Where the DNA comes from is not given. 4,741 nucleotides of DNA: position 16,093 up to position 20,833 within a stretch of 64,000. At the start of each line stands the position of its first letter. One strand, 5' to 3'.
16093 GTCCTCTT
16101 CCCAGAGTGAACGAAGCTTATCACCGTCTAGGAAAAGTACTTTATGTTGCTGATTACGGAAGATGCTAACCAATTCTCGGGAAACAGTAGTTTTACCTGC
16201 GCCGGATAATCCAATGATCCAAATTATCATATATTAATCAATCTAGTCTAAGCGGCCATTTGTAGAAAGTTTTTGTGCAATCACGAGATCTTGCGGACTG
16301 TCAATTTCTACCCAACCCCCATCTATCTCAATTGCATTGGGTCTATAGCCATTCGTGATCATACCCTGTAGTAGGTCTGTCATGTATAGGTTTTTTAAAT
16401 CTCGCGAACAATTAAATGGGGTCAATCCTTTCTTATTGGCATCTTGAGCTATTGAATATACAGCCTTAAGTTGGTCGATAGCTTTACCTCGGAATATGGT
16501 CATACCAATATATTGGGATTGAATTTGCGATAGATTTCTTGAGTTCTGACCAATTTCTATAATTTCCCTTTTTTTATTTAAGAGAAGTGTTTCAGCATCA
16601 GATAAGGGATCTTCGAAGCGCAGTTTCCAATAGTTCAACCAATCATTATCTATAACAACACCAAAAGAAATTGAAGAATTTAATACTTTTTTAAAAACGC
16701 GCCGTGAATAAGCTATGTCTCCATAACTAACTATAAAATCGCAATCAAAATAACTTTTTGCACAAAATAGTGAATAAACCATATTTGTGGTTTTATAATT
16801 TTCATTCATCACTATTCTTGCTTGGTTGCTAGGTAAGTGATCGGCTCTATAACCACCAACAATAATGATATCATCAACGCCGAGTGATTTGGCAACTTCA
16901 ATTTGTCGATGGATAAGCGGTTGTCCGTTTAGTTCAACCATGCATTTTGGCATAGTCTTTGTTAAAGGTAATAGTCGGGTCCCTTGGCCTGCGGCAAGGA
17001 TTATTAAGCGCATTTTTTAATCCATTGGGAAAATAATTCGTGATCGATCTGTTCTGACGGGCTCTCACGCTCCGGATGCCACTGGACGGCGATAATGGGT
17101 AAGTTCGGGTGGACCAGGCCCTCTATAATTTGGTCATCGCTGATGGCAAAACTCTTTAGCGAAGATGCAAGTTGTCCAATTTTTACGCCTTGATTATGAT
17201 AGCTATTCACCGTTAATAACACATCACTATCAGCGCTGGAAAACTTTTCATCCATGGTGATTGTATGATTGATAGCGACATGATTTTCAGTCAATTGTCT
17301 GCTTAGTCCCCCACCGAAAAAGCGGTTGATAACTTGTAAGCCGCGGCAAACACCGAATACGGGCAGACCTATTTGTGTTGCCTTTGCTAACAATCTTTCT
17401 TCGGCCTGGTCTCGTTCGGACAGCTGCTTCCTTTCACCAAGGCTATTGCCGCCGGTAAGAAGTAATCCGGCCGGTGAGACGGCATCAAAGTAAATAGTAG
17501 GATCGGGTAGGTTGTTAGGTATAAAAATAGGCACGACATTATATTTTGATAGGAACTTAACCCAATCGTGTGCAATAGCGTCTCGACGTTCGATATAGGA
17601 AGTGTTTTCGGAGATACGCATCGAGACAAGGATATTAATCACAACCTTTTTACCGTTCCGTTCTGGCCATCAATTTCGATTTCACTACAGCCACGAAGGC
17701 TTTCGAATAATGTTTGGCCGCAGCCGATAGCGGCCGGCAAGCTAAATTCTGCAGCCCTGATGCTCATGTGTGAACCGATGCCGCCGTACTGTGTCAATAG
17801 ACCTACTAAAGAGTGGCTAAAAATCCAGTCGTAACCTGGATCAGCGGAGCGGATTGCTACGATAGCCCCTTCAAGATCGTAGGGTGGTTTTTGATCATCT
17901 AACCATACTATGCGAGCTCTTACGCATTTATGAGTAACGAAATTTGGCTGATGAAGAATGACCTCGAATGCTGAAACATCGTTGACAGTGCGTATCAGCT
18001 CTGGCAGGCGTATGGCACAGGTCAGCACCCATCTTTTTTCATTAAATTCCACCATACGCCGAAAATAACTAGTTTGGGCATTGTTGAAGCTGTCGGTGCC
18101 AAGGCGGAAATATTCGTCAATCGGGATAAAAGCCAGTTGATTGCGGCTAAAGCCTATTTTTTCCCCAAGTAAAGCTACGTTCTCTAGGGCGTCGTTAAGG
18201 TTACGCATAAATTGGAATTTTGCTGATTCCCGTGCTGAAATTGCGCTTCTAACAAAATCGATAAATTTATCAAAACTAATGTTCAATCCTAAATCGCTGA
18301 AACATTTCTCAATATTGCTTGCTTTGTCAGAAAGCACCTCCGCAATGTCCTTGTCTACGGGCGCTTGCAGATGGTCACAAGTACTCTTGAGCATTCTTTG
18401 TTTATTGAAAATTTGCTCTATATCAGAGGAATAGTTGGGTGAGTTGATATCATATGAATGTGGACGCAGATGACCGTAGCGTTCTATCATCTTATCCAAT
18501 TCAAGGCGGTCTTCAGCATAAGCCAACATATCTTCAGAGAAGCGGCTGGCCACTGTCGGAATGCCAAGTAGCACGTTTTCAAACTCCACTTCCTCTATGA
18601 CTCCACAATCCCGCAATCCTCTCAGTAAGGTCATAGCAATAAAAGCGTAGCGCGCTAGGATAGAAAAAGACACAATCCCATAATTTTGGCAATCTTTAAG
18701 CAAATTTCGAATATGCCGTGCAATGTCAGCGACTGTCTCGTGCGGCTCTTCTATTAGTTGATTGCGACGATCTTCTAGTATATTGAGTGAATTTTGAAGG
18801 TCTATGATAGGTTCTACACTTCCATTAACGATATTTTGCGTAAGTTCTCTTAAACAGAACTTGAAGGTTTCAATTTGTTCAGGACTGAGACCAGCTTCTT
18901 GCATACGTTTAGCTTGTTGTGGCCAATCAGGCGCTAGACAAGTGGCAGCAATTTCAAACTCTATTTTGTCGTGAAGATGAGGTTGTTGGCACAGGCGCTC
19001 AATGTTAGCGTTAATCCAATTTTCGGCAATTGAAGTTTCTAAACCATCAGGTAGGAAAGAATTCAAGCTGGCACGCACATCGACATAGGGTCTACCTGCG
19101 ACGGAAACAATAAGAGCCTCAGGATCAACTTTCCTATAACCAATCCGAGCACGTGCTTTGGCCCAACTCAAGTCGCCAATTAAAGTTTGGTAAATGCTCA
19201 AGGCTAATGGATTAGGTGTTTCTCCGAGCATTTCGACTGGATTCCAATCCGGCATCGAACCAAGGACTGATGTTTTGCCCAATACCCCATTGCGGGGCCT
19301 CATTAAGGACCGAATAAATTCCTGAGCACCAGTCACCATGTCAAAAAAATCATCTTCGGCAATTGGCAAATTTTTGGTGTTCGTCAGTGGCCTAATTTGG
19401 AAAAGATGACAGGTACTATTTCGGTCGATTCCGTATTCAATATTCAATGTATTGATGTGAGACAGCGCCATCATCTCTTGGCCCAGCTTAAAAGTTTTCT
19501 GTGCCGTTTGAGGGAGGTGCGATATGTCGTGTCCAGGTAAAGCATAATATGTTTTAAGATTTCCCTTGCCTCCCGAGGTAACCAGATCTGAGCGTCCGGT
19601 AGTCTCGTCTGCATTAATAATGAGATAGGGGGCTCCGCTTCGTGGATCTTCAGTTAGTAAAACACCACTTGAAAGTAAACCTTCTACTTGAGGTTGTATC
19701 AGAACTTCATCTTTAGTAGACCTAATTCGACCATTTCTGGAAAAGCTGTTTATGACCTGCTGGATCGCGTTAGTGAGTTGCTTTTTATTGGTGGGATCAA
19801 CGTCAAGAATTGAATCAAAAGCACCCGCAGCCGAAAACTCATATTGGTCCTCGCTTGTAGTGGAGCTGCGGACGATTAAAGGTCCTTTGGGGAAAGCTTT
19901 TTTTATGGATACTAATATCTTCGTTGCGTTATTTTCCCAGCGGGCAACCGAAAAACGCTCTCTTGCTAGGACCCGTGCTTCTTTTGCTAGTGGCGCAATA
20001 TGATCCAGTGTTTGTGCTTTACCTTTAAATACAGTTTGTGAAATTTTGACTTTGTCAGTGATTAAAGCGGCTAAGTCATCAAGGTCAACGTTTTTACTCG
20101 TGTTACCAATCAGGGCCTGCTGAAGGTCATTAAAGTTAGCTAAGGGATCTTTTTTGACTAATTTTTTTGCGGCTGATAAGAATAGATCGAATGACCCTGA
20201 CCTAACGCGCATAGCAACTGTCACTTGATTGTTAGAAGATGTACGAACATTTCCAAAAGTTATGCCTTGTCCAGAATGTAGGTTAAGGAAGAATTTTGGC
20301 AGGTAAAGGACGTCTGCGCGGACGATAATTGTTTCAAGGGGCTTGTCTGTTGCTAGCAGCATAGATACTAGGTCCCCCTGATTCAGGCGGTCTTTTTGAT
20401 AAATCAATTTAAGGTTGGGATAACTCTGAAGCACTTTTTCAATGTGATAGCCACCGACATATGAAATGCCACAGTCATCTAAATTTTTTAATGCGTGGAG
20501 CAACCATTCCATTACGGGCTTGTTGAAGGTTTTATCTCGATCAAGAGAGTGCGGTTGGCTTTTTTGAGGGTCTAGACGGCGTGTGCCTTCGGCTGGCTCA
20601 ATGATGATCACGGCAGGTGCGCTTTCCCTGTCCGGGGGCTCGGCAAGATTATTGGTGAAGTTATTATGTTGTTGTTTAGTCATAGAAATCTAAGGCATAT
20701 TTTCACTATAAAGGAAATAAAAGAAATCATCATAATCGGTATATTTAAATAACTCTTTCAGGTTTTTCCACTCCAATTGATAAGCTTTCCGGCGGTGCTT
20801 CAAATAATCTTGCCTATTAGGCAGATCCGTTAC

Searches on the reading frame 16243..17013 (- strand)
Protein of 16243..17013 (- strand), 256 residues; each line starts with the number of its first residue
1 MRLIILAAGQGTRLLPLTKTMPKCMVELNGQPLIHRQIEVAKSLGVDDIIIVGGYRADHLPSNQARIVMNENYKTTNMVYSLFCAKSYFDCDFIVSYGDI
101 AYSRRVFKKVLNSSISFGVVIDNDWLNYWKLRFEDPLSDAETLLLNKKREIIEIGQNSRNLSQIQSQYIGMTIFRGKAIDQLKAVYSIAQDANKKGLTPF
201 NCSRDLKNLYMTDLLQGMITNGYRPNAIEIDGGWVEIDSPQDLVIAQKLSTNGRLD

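Call 39: search_protein_families(library=pfam, proteins=[window:16243-17013:-], max_evalue=0.00001)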
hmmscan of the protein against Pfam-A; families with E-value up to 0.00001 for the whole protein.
window:16243-17013:- (256 aa): 2 families
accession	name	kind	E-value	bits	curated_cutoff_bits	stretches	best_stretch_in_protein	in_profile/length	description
PF12804.13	NTP_transf_3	-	4.2e-14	53.5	27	1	4-111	2-108/160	MobA-like NTP transferase domain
PF00483.29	NTP_transferase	-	6.4e-11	42.7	21.2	1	4-59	3-59/245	Nucleotidyl transferase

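Call 73: search_protein_families(library=ncbifam, proteins=[window:16243-17013:-], max_evalue=1e-8)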
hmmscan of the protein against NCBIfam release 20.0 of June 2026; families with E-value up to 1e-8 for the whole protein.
window:16243-17013:- (256 aa): 11 families
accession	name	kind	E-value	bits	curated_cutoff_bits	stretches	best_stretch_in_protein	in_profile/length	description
TIGR03992.1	Arch_glmU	subfamily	1.6e-21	76.6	292.1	1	1-114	1-121/393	bifunctional sugar-1-phosphate nucleotidylyltransferase/acetyltransferase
NF041313.1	UDPGP_AglF_Halo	equivalog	3.2e-18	66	400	1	1-62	1-62/234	UTP--glucose-1-phosphate uridylyltransferase AglF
NF041173.1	Sug_nt_acttase_Thmprot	equivalog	1.5e-14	53.8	600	1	1-114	1-120/405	bifunctional sugar-1-phosphate nucleotidylyltransferase/acetyltransferase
NF041135.1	IPPtranDIPPsyn_Thcocales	equivalog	1.8e-14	53.6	580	1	1-124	1-123/419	bifunctional L-myo-inositol-1-phosphate cytidylyltransferase/CDP-L-myo-inositol myo-inositolphosphotransferase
TIGR01208.1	rmlA_long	equivalog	4.8e-14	52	320.25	1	4-99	3-107/353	glucose-1-phosphate thymidylyltransferase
NF045761.1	NAMPUrTaseMurU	equivalog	2.6e-13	50.4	250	1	1-60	1-60/226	N-acetylmuramate alpha-1-phosphate uridylyltransferase MurU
NF010937.0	PRK14357.1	equivalog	2.3e-12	46.5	658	1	1-194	1-187/448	bifunctional UDP-N-acetylglucosamine diphosphorylase/glucosamine-1-phosphate N-acetyltransferase GlmU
TIGR01099.1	galU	equivalog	5.4e-11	42.6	326.8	1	2-55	3-56/261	UTP--glucose-1-phosphate uridylyltransferase GalU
TIGR01173.1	glmU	equivalog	1.2e-09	37.6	366.85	1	1-102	1-104/452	bifunctional UDP-N-acetylglucosamine diphosphorylase/glucosamine-1-phosphate N-acetyltransferase GlmU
NF045665.1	NTPtran_DVU1551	equivalog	4.7e-09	35.7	315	1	4-85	4-83/359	DVU_1551 family NTP transferase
TIGR02623.1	G1P_cyt_trans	equivalog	6.9e-09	35.5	300.25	0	1-63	1-63/255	glucose-1-phosphate cytidylyltransferase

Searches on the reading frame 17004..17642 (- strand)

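Call 39: search_protein_families(library=pfam, proteins=[window:17004-17642:-], max_evalue=0.00001)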
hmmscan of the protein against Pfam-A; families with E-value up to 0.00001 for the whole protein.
window:17004-17642:- (212 aa): 2 families
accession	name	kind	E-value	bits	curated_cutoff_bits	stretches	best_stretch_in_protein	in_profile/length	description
PF07722.19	Peptidase_C26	-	2.5e-26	93.2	20.5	1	4-191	5-219/219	Peptidase C26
PF00117.34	GATase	-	1.7e-20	73.9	22.8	1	23-195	9-176/190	Glutamine amidotransferase class-I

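Call 73: search_protein_families(library=ncbifam, proteins=[window:17004-17642:-], max_evalue=1e-8)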
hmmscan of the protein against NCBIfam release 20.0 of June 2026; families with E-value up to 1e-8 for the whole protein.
window:17004-17642:- (212 aa): 14 families
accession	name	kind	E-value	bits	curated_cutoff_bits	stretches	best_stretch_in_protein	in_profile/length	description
NF045546.1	GCDPHdlase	equivalog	1.7e-30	106.6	250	1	4-210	3-197/198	gamma-glutamyl-CDP-amidate hydrolase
NF010081.0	PRK13566.1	equivalog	4.5e-16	58.2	645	1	82-191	590-699/729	anthranilate synthase component I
TIGR01815.1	TrpE-clade3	equivalog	9.8e-16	56.9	739.15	1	84-191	580-687/717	anthranilate synthase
NF001975.0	PRK00758.1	equivalog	2.3e-15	56.7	198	1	25-211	15-182/185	GMP synthase subunit A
TIGR00888.1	guaA_Nterm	equivalog_domain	9.3e-14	51.2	172.15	1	53-209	38-182/188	glutamine-hydrolyzing GMP synthase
NF005849.0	PRK07765.1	equivalog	3.4e-13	49.4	308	1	81-211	65-192/219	aminodeoxychorismate/anthranilate synthase component II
TIGR01368.1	CPSaseIIsmall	equivalog_domain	4.2e-12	45.7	307.35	1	28-210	190-358/361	glutamine-hydrolyzing carbamoyl-phosphate synthase small subunit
NF008471.0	PRK11366.1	equivalog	1.3e-11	44.4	266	0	144-211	178-244/254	gamma-glutamyl-gamma-aminobutyrate hydrolase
NF011201.0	PRK14607.1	equivalog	1.4e-11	43.8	670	1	90-192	71-172/534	bifunctional anthranilate synthase component II/anthranilate phosphoribosyltransferase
NF009475.0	PRK12838.1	equivalog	1.9e-11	43.5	221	1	55-210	209-352/359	carbamoyl phosphate synthase small subunit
NF005799.0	PRK07649.1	equivalog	3.5e-11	43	327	1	93-210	73-187/195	aminodeoxychorismate/anthranilate synthase component II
NF005367.0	PRK06895.1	equivalog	4.4e-11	43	265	1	94-208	74-186/190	anthranilate synthase component II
TIGR00566.1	trpG_papA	subfamily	3.8e-10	39.8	121.05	1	92-208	74-190/192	glutamine amidotransferase of anthranilate synthase or aminodeoxychorismate synthase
NF006462.0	PRK08857.1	equivalog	1.6e-09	37.6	345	1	92-210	72-192/193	aminodeoxychorismate/anthranilate synthase component II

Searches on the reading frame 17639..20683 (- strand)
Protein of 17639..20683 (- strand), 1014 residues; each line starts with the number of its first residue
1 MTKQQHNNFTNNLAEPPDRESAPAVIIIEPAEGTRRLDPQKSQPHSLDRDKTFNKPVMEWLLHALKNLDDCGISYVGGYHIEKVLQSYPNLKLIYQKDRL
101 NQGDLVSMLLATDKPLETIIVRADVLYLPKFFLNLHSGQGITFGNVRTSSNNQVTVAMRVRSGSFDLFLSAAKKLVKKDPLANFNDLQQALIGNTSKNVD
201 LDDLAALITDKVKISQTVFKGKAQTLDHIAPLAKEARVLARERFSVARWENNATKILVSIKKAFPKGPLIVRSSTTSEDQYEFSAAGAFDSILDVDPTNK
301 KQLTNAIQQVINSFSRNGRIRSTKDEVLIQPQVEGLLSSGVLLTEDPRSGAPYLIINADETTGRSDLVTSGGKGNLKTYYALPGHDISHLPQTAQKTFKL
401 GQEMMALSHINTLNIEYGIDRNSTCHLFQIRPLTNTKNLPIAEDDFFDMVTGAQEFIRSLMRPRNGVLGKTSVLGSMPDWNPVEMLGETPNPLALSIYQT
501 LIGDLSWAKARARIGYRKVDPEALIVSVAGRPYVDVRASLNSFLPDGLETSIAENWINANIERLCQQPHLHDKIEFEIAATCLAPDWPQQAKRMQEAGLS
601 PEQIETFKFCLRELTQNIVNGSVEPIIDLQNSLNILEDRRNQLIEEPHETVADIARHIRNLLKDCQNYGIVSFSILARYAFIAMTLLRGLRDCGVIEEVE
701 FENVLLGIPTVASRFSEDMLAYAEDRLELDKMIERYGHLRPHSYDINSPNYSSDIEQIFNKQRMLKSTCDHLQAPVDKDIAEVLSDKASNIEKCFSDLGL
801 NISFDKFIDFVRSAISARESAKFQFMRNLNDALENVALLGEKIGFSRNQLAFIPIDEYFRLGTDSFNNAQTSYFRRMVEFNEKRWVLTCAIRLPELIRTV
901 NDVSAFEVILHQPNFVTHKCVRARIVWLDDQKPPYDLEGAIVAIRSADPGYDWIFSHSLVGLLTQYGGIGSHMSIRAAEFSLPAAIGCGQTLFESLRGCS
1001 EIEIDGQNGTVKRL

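Call 39: search_protein_families(library=pfam, proteins=[window:17639-20683:-], max_evalue=0.00001)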
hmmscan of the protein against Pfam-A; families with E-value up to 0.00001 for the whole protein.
window:17639-20683:- (1014 aa): 2 families
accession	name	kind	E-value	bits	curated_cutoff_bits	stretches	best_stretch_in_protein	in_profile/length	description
PF00391.29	PEP-utilizers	-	3.8e-11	42.9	23.1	1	938-1009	3-72/72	PEP-utilising enzyme, mobile domain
PF01326.24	PPDK_N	-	2e-08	34.3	27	1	247-315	79-147/328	Pyruvate phosphate dikinase, AMP/ATP-binding domain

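Call 73: search_protein_families(library=ncbifam, proteins=[window:17639-20683:-], max_evalue=1e-8)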
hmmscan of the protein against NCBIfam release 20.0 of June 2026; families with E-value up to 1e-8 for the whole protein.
window:17639-20683:- (1014 aa): 6 families
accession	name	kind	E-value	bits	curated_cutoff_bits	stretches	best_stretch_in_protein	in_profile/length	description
NF004508.0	PRK05849.1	equivalog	8.3e-236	784.7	501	1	212-1014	4-788/789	hypothetical protein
NF004881.0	PRK06241.2-2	equivalog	1.9e-14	52.9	883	0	935-1012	813-888/898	phosphoenolpyruvate synthase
NF004882.0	PRK06241.2-3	equivalog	2.8e-11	42.3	850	0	919-1013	726-818/827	phosphoenolpyruvate synthase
NF052632.1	undecylprod_RedH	equivalog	1.8e-09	36.1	1350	0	239-356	65-186/880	undecylprodigiosin ligase RedH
NF004878.0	PRK06241.1-3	subfamily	5.8e-09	34.6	945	0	939-1012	816-887/891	phosphoenolpyruvate synthase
NF052631.1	prodigiosin_PigC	equivalog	9.5e-09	33.7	1300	0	242-352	67-186/883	prodigiosin ligase PigC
